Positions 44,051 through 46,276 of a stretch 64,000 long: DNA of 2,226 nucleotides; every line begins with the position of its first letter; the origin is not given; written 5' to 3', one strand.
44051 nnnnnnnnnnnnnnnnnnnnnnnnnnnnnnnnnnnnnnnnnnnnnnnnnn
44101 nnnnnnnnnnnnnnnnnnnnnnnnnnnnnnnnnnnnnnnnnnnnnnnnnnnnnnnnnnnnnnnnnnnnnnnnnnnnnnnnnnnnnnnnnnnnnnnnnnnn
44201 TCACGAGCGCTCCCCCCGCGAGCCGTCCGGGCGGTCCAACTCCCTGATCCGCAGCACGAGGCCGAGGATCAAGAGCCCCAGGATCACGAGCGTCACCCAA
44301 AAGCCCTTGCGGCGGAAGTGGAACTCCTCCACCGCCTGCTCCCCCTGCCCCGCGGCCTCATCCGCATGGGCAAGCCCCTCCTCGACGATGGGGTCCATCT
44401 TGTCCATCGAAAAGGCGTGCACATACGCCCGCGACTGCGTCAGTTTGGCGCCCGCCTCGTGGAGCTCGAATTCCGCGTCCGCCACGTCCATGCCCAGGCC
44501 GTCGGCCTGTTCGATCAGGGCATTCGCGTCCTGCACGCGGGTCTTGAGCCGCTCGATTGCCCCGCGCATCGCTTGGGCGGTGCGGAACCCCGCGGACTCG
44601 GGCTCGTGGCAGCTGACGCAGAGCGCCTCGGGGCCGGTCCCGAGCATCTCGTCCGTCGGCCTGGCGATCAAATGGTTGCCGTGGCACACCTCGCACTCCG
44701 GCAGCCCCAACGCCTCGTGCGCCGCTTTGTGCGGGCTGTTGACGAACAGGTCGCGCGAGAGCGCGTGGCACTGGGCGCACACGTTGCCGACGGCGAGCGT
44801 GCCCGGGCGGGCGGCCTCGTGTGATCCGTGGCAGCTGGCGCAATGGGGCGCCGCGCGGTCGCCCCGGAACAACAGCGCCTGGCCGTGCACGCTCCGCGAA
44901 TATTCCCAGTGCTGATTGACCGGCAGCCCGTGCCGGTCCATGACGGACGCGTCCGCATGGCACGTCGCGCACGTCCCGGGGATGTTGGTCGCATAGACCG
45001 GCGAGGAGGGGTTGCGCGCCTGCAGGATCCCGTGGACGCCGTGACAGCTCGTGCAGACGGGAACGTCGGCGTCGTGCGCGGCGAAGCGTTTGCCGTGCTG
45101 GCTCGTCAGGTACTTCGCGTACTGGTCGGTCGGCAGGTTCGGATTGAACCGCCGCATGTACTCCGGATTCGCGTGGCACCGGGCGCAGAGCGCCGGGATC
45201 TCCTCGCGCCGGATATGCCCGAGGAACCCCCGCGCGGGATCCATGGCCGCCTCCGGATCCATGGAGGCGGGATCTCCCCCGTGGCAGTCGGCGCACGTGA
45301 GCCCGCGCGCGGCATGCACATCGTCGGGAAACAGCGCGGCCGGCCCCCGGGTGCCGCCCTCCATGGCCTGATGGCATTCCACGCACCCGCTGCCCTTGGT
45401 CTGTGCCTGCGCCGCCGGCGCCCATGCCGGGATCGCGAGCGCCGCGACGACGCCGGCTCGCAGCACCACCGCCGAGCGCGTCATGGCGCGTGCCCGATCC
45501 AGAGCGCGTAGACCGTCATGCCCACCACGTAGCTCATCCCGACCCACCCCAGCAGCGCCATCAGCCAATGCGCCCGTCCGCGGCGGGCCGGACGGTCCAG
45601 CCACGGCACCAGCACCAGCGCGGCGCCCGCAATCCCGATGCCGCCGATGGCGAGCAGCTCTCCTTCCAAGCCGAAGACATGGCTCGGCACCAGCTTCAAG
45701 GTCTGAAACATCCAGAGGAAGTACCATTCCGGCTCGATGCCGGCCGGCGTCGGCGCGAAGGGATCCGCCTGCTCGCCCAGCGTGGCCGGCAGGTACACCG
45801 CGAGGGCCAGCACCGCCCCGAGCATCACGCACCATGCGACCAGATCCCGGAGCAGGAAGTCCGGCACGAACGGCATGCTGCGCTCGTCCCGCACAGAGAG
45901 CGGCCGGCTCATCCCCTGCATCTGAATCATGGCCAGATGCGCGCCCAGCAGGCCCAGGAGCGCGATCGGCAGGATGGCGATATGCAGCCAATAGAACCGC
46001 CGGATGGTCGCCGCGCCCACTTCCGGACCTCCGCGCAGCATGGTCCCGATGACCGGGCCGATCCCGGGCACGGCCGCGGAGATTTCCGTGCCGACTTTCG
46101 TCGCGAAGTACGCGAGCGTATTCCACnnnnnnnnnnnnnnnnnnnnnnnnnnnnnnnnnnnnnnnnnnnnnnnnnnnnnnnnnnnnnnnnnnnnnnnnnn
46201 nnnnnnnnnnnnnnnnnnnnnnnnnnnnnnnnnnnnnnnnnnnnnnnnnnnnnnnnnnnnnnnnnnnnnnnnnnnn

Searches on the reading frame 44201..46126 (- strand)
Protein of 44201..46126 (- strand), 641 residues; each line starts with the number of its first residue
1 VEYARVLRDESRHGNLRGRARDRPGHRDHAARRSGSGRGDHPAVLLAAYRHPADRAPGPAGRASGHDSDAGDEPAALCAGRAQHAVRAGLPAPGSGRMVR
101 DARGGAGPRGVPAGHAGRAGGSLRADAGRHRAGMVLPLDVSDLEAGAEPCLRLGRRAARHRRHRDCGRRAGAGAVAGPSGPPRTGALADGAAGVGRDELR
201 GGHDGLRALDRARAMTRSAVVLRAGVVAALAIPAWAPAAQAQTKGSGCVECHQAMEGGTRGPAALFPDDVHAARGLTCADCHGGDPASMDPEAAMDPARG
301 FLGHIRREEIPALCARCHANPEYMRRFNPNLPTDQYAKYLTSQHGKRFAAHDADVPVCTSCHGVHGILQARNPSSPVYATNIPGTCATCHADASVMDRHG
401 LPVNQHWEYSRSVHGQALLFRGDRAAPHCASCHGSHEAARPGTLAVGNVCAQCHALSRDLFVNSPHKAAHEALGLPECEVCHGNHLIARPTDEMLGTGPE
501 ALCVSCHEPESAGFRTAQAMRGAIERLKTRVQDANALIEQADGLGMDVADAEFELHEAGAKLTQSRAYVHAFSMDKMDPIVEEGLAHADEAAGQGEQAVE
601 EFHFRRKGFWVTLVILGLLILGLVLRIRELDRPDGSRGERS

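Call 6: search_protein_families(library=pfam, proteins=[window:44201-46126:-], max_evalue=0.1)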
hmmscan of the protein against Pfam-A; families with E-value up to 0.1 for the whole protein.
window:44201-46126:- (641 aa): 5 families
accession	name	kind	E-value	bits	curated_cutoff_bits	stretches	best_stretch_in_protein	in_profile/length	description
PF09699.15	Paired_CXXCH_1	-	7.5e-15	54.8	20.6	4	474-510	5-39/41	Doubled CXXCH motif (Paired_CXXCH_1)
PF14537.11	Cytochrom_c3_2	-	1.6e-13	51.4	25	3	270-390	1-78/79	Cytochrome c3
PF14522.11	Cytochrome_C7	-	2.3e-13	50.2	24.8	3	242-318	10-66/67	Cytochrome c7 and related cytochrome c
PF22678.1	Cytochrom_c_NrfB-like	-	7e-05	23.7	27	1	237-286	25-69/89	Cytochrome c-type protein NrfB-like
PF02085.21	Cytochrom_CIII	-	0.00011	22.9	22.9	0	241-286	42-86/101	Class III cytochrome C family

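Call 42: search_protein_families(library=ncbifam, proteins=[window:44201-46126:-], max_evalue=0.1)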
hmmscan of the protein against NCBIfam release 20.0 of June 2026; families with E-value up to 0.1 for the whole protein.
window:44201-46126:- (641 aa): 6 families
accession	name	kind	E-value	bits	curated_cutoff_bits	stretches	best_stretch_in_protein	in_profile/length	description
TIGR03508.1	decahem_SO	subfamily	7.9e-11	41.9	192.2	1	247-520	4-232/258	DmsE family decaheme c-type cytochrome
NF008659.0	PRK11659.1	equivalog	1.1e-06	28.5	184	1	237-327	102-176/188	cytochrome c nitrite reductase pentaheme subunit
TIGR01905.1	paired_CXXCH_1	subfamily_domain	6.4e-06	26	25.2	2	476-508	7-37/41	doubled CXXCH domain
TIGR03146.1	cyt_nit_nrfB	equivalog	7e-05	23.1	166.6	1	242-287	81-121/145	cytochrome c nitrite reductase pentaheme subunit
NF040943.1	cytoc3_ExtM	equivalog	0.0039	15.6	800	1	238-319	12-80/599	selenite/tellurite reduction operon c-type cytochrome ExtM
NF041198.1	UshA_like_PCGU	equivalog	0.01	14.5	275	0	240-320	437-510/519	UshA-like (seleno)protein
